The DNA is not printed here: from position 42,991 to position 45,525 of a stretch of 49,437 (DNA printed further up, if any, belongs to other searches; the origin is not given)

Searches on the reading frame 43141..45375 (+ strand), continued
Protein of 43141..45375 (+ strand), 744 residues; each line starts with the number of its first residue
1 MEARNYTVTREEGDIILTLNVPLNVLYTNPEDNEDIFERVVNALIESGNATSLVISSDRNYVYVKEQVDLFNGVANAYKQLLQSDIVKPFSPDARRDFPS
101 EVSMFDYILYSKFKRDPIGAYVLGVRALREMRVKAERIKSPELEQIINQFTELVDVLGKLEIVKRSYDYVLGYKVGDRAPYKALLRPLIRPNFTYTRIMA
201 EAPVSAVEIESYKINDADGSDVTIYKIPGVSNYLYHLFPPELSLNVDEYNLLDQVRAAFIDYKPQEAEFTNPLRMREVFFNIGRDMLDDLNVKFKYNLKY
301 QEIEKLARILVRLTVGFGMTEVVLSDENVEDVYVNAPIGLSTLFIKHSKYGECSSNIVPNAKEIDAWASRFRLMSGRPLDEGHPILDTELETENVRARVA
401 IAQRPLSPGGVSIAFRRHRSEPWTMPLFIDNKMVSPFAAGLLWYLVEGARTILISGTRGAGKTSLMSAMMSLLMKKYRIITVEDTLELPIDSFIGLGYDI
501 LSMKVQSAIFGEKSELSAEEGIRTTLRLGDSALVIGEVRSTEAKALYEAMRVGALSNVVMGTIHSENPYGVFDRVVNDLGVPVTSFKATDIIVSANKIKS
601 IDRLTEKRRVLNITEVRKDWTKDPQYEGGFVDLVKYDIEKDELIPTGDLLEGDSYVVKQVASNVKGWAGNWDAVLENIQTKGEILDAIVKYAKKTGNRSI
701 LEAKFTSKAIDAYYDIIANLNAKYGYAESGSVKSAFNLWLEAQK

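Call 28: search_solved_structures(query=A1, max_evalue=0.00001, show_alignments=2)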
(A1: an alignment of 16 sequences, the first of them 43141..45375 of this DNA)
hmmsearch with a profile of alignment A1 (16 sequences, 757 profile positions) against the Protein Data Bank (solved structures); distinct sequences matched with E-value up to 0.00001: 10.
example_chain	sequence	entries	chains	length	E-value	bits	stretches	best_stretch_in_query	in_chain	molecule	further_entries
2oap_1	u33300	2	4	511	1.4e-32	115.8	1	216-649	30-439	Type II secretion system protein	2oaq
8rkd_E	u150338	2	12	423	2.5e-27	98.4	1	292-624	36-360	Pilus assembly ATPase CpaF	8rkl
8rjf_A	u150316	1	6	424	2.5e-27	98.4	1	292-624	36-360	Pilus assembly ATPase CpaF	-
9e24_A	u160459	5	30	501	4.1e-27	97.7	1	292-624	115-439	CpaF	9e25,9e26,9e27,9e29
4ii7_A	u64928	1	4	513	2.8e-21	78.4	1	323-699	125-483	FlaI ATPase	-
4ihq_A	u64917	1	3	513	3.1e-20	74.9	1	323-699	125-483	FlaI ATPase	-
6bge_A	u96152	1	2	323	1.2e-07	33.3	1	457-576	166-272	VirB11-like protein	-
1g6o_A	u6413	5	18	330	1.3e-07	33.2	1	457-576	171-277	CAG-ALPHA | virB11 homolog | Cag-alfa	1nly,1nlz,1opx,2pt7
2gza_A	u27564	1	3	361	4.3e-07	31.5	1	450-552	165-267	Type IV secretion system protein VirB11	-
2eyu_A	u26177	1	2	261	5.3e-06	27.9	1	460-585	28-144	twitching motility protein PilT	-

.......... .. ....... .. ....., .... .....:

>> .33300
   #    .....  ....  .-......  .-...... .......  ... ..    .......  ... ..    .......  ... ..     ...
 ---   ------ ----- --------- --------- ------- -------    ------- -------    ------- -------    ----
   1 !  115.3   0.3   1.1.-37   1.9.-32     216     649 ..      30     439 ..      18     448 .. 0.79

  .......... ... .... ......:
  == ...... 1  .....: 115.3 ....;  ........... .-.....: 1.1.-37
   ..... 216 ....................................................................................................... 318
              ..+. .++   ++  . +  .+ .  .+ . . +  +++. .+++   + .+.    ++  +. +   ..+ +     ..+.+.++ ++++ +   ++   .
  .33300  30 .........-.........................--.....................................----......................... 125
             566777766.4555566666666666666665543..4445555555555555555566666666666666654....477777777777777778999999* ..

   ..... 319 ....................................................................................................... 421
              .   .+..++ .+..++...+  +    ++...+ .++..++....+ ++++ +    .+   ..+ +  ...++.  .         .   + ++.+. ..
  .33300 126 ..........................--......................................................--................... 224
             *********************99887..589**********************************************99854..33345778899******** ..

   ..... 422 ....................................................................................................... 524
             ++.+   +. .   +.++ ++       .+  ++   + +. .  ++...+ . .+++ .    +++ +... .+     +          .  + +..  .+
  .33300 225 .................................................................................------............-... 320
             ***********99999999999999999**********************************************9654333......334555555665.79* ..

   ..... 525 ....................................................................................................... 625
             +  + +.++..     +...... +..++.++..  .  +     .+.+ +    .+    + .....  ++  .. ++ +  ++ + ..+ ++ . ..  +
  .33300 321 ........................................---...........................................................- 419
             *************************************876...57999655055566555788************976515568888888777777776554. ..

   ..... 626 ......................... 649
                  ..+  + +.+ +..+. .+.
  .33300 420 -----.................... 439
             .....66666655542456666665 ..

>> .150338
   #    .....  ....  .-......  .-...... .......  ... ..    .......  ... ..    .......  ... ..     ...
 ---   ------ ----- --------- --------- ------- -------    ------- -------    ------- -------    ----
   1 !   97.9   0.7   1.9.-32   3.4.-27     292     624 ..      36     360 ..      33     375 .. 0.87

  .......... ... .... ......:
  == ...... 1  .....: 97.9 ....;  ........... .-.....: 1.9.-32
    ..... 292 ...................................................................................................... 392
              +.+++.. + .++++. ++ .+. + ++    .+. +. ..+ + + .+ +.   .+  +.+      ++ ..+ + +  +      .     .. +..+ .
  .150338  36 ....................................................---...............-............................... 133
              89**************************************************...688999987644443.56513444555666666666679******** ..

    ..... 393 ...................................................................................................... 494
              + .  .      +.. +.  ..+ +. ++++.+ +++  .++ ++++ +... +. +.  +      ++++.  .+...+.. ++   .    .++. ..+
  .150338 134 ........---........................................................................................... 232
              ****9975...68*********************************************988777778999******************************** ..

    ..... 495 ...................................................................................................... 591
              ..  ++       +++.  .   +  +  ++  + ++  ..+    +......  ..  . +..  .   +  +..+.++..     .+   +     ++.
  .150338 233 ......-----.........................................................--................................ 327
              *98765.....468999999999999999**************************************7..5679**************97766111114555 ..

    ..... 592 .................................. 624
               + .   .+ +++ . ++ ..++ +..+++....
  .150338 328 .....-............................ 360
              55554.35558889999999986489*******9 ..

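Call 43: predict_structure(alignment_id=A1)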
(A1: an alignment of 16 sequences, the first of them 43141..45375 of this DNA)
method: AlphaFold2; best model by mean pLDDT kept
length: 744 residues; sequences in the alignment: 16
mean_pLDDT: 79.7   pTM: 0.60
mean pLDDT of the five models: 79.7, 79.3, 78.7, 78.8, 73.1
residues with pLDDT >= 90: 200; 70-90: 387; 50-70: 111; < 50: 46
segments of 3 or more residues with pLDDT < 50: 1-3, 189-195, 380-383, 505-531
pLDDT, mean of each block of 10 residues (from residue 1): 67 80 66 88 90 74 87 93 83 87 91 91 90 87 90 92 84 72 71 53 83 85 87 87 78 72 59 79 89 86 89 80 87 74 84 83 70 58 59 72 61 76 92 94 90 81 87 83 63 85 49 33 33 59 63 59 86 85 85 88 77 93 89 92 92 88 77 91 96 90 92 93 85 93 81
secondary structure, 60 per line:
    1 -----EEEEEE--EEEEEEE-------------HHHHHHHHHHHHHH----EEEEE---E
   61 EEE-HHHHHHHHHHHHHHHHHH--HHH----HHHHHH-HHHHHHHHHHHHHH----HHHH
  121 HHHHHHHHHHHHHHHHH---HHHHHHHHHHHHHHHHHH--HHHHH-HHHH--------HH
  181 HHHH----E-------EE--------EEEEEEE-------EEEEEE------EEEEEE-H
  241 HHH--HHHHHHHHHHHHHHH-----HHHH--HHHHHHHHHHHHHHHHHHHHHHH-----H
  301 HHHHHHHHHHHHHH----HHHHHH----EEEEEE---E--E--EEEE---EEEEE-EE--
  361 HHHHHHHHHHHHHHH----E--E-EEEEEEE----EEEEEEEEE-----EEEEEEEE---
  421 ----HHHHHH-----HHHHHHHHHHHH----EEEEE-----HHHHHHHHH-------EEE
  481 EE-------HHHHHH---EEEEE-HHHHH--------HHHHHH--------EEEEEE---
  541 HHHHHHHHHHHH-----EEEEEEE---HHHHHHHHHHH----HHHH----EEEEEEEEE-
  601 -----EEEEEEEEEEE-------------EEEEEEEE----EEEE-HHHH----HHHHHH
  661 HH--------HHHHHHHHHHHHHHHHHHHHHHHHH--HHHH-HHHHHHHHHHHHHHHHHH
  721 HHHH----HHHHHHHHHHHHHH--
elements in order (helices of 4 or more, strands of 3 or more residues): E6-11 E14-20 H34-47 E52-56 E60-63 H65-82 H92-97 H99-112 H117-137 H141-158 H161-165 H167-170 H179-184 E207-213 E221-226 E233-238 H240-243 H246-260 H266-269 H272-294 H300-314 H319-324 E329-334 E344-347 E351-355 H361-375 E385-391 E396-404 E410-417 H425-430 H436-447 E452-456 H462-470 E478-482 H490-495 E499-503 H505-509 H518-523 E532-537 H541-552 E558-564 H568-578 H583-586 E591-599 E606-616 E630-637 E642-645 H647-650 H655-662 H671-695 H698-701 H703-724 H729-742

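Call 46: fold_search(model_id=the predicted structure, library=pdb)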
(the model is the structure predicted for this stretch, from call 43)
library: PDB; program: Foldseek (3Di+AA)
matches with E <= 10: 1149; with E <= 0.001: 91
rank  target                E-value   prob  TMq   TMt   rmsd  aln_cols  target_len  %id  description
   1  2oap_2                2.5e-23  1.00  0.55  0.79   4.9       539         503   20  Crystal structure of the archaeal secretion ATPase GspE in complex with AMP-PNP (released 2007-02-13)
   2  4ii7_C                1.2e-22  1.00  0.50  0.70   5.8       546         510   19  Archaellum Assembly ATPase FlaI (released 2013-03-06)
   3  4ii7_D                4.3e-22  1.00  0.47  0.66   6.1       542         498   18  Archaellum Assembly ATPase FlaI (released 2013-03-06)
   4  4ihq_A                5.2e-22  1.00  0.49  0.68   5.8       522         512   19  Archaellum Assembly ATPase FlaI bound to ADP (released 2013-03-06)
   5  4ihq_C                7.0e-22  1.00  0.51  0.71   6.0       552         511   19  Archaellum Assembly ATPase FlaI bound to ADP (released 2013-03-06)
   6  2oap_1                7.0e-22  1.00  0.47  0.65   6.9       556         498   20  Crystal structure of the archaeal secretion ATPase GspE in complex with AMP-PNP (released 2007-02-13)
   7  4ii7_B                1.0e-21  1.00  0.48  0.68   5.9       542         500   19  Archaellum Assembly ATPase FlaI (released 2013-03-06)
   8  4ii7_A                2.5e-21  1.00  0.49  0.70   5.8       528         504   20  Archaellum Assembly ATPase FlaI (released 2013-03-06)
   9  8rjf_A                2.4e-17  1.00  0.39  0.61   7.0       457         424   21  TadA/CpaF with ADP (released 2024-08-14)
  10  8rkd_A                2.3e-16  1.00  0.35  0.55   7.3       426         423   22  TadA/CpaF with AMPPNP (released 2024-08-14)
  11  9e24_A                5.5e-16  1.00  0.39  0.63   6.4       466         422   21  Closed structure of CpaF without nucleotides (Apo dataset) (released 2025-04-23)
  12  8rkd_B                6.2e-15  1.00  0.36  0.57   7.7       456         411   20  TadA/CpaF with AMPPNP (released 2024-08-14)
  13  3jc8_Ba               4.1e-13  1.00  0.34  0.51   9.0       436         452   14  Architectural model of the type IVa pilus machine in a piliated state (released 2016-03-16)
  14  2gza_B                2.1e-11  1.00  0.19  0.40  15.9       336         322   19  Crystal structure of the VirB11 ATPase from the Brucella Suis type IV secretion system in complex with sulphate (released 2006-07-11)
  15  2pt7_B                3.1e-11  1.00  0.29  0.63   5.6       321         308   17  Crystal structure of Cag VirB11 (HP0525) and an inhibitory protein (HP1451) (released 2007-11-13)
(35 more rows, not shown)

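Call 70: find_encoding_contigs(protein=P0002, flank=10000, max_places=1)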
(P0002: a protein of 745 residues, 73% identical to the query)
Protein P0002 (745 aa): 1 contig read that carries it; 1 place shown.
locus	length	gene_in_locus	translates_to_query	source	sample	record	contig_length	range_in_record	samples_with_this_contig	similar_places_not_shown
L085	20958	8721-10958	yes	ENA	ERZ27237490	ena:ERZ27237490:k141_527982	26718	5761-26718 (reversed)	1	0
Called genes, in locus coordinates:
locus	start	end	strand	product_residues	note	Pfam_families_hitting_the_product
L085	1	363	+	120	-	?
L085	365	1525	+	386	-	PF04894:Nre_N, PF04895:Nre_C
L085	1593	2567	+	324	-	PF00294:PfkB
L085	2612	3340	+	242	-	PF01791:DeoC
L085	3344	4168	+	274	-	PF00480:ROK, PF02685:Glucokinase (faint)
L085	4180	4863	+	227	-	PF00121:TIM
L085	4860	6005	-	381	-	-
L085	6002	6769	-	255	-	PF01975:SurE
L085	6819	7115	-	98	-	PF00428:Ribosomal_60s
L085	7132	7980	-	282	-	PF00466:Ribosomal_L10, PF17777:RL10P_insert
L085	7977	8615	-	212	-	PF00687:Ribosomal_L1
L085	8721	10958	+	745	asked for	PF00437:T2SSE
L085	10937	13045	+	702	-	-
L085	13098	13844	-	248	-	PF00483:NTP_transferase, PF12804:NTP_transf_3, PF02348:CTP_transf_3 (weak)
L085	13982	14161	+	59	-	-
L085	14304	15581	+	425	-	PF12323:HTH_OrfB_IS605, PF01385:OrfB_IS605, PF07282:Cas12f1-like_TNB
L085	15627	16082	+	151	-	-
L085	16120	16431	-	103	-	PF01920:Prefoldin_2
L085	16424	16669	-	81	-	-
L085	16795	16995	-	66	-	PF01780:Ribosomal_L37ae, PF12760:Zn_ribbon_IS1595 (weak)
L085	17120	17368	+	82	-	PF01037:AsnC_trans_reg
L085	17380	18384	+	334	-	PF14520:HHH_5, PF00154:RecA_N, PF13481:AAA_25 (weak), PF08423:Rad51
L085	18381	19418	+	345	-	PF01883:FeS_assembly_P, PF01656:CbiA, PF10609:ParA, PF13614:AAA_31 (weak)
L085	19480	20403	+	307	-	PF01933:CofD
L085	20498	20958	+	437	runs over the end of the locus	PF01266:DAO, PF01494:FAD_binding_3 (faint), PF07992:Pyr_redox_2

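Call 72: find_encoding_contigs(protein=P0003, flank=7000, max_places=1)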
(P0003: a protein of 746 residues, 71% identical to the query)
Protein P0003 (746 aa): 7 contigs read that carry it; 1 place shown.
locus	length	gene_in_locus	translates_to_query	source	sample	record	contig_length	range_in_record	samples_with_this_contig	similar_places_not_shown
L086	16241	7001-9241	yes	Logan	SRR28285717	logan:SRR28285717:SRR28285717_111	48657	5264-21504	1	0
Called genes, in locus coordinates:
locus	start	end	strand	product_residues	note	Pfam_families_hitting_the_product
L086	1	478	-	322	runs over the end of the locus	PF00294:PfkB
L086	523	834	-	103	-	PF01920:Prefoldin_2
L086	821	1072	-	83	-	-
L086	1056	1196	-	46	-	PF03604:Zn_ribbon_RPAB4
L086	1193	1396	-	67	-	PF01780:Ribosomal_L37ae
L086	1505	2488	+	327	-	PF24034:DUF7343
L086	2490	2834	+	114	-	PF01870:Hjc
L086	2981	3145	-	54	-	PF03911:Sec61_beta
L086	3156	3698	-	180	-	PF14512:TM1586_NiRdase (weak), PF00881:Nitroreductase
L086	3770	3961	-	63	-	PF01667:Ribosomal_S27e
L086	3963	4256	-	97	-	PF00935:Ribosomal_L44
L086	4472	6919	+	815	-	PF13620:CarboxypepD_reg (faint)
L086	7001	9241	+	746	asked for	PF00437:T2SSE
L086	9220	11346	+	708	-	-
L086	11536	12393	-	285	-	PF00491:Arginase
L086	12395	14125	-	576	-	PF04675:DNA_ligase_A_N, PF01068:DNA_ligase_A_M, PF04679:DNA_ligase_A_C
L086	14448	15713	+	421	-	PF00390:malic, PF03949:Malic_M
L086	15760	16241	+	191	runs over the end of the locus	-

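Call 73: find_encoding_contigs(protein=P0016, flank=7000, max_places=1)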
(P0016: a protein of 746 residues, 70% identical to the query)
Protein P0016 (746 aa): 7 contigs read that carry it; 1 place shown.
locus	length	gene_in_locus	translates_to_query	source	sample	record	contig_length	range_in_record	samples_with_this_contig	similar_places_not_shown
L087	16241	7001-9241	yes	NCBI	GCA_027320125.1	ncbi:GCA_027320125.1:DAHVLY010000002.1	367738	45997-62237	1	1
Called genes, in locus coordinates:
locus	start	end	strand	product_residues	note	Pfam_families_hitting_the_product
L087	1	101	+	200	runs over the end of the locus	-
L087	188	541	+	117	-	PF01870:Hjc (weak)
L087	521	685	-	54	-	PF03911:Sec61_beta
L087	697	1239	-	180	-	PF14512:TM1586_NiRdase, PF00881:Nitroreductase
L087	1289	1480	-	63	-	PF01667:Ribosomal_S27e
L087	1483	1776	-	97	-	PF00935:Ribosomal_L44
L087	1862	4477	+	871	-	-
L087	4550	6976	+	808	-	-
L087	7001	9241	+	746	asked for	PF00437:T2SSE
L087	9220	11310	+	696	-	-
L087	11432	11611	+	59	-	-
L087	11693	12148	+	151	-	-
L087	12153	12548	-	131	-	-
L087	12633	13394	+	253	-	PF07719:TPR_2 (faint)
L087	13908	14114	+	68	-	-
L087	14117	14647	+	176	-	PF00252:Ribosomal_L16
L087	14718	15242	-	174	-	PF01923:Cob_adeno_trans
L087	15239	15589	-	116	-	-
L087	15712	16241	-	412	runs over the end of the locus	PF22600:MTPAP-like_central (weak), PF01909:NTP_transf_2, PF09249:tRNA_NucTransf2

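Call 77: search_solved_structures(query=A5, max_evalue=1)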
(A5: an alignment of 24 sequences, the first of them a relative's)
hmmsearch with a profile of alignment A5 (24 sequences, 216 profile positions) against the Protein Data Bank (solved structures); distinct sequences matched with E-value up to 1: 321 (the best 60 are shown).
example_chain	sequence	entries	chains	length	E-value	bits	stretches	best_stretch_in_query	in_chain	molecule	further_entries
9cuy_c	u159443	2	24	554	8.2e-08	35.8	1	111-201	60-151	Short tail fiber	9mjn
7wxz_A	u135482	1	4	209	4.1e-06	30.2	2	132-193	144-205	Spike protein S2'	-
5cwb_A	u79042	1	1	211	4.2e-05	26.9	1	74-166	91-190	Designed helical repeat protein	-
8b8d_A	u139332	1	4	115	7.4e-05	26.1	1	112-198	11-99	Phosphoprotein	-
8qox_B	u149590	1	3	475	7.4e-05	26.1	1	113-161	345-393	Conserved membrane protein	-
6gaj_A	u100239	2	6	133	8.2e-05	26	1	118-189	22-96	Outer capsid protein sigma-1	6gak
7muc_AF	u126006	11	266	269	0.00063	23.1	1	81-163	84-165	DotF | IcmG (DotF)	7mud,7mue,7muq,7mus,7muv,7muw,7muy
6gao_A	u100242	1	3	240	0.0011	22.3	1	118-189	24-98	Outer capsid protein sigma-1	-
8skx_A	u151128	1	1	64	0.0015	21.8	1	5-43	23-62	Miniprotein HHH_rd4_0518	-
7mwr_B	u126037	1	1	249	0.0018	21.6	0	21-38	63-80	LHD101B4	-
6lxt_A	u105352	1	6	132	0.0023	21.2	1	132-193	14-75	Spike protein S2, Spike protein S2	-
7cot_A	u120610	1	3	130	0.0026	21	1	132-193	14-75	Spike glycoprotein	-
2yny_A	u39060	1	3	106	0.0033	20.7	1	127-165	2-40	GENERAL CONTROL PROTEIN GCN4, PUTATIVE INNER MEMBRANE PROTEIN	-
1wyy_A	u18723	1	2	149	0.0065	19.8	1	131-195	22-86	E2 Glycoprotein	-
2bez_C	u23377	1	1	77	0.0098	19.2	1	131-194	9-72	Spike glycoprotein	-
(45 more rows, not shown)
